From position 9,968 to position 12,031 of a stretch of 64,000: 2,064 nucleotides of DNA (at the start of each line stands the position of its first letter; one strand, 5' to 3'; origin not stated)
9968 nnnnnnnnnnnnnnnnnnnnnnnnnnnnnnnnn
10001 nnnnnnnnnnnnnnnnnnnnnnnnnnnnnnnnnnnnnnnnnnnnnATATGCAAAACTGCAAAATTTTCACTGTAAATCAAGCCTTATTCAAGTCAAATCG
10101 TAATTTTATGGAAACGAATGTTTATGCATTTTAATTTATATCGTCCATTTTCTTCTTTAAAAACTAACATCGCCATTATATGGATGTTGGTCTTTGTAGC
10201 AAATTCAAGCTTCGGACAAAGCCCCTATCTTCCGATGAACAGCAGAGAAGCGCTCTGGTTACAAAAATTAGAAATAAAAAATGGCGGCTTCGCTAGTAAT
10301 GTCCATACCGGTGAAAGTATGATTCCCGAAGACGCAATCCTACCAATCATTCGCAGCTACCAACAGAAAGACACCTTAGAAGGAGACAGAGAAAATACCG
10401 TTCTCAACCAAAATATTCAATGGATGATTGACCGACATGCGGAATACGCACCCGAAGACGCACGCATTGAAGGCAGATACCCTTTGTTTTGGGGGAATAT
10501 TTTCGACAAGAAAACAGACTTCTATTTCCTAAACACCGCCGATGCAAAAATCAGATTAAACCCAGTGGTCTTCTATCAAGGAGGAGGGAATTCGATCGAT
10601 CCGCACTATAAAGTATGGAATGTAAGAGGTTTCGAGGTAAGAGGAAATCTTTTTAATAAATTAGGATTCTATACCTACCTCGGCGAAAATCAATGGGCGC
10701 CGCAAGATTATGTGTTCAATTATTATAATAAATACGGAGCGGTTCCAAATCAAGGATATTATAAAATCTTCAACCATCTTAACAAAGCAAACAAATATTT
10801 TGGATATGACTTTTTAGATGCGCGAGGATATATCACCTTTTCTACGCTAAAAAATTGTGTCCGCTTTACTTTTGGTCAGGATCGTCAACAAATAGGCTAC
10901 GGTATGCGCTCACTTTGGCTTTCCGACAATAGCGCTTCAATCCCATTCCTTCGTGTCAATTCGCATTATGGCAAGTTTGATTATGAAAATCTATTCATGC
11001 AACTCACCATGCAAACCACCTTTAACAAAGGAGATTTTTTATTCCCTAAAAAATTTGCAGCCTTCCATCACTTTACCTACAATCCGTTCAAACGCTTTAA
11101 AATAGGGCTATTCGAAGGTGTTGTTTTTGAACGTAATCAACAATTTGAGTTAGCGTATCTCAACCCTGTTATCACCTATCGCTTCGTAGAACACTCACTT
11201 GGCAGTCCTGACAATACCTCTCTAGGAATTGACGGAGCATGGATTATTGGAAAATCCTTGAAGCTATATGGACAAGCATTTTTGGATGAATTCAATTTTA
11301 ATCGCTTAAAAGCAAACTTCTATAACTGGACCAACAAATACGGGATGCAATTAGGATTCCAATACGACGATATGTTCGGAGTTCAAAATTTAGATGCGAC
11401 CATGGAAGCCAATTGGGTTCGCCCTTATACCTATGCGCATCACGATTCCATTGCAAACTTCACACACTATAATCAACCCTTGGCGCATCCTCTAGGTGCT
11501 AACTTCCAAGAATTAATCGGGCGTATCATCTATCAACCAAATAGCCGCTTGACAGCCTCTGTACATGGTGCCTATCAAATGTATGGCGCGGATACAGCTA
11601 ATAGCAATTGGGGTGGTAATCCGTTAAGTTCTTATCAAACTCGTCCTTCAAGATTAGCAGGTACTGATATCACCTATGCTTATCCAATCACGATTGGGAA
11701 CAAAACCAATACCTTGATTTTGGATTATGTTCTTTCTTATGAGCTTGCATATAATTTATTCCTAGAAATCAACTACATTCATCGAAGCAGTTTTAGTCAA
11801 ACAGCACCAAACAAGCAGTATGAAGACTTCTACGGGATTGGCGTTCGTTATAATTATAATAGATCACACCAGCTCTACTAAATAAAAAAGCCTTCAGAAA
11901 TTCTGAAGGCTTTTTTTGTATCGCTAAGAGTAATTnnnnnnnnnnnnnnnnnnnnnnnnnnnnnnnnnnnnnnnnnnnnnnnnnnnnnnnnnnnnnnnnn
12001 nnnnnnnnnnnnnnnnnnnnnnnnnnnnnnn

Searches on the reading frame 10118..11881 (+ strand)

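Call 8: search_protein_families(library=pfam, proteins=[window:10118-11881:+], max_evalue=0.001)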
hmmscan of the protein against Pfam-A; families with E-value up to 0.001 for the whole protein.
window:10118-11881:+ (587 aa): 0 families

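Call 22: search_protein_families(library=pfam, proteins=[window:10118-11881:+], max_evalue=1)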
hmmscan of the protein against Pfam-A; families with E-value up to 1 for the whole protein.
window:10118-11881:+ (587 aa): 1 family
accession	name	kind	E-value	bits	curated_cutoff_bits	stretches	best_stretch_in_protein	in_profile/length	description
PF04584.19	Pox_A28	-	0.076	13.7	27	1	223-256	82-115/140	Poxvirus A28 family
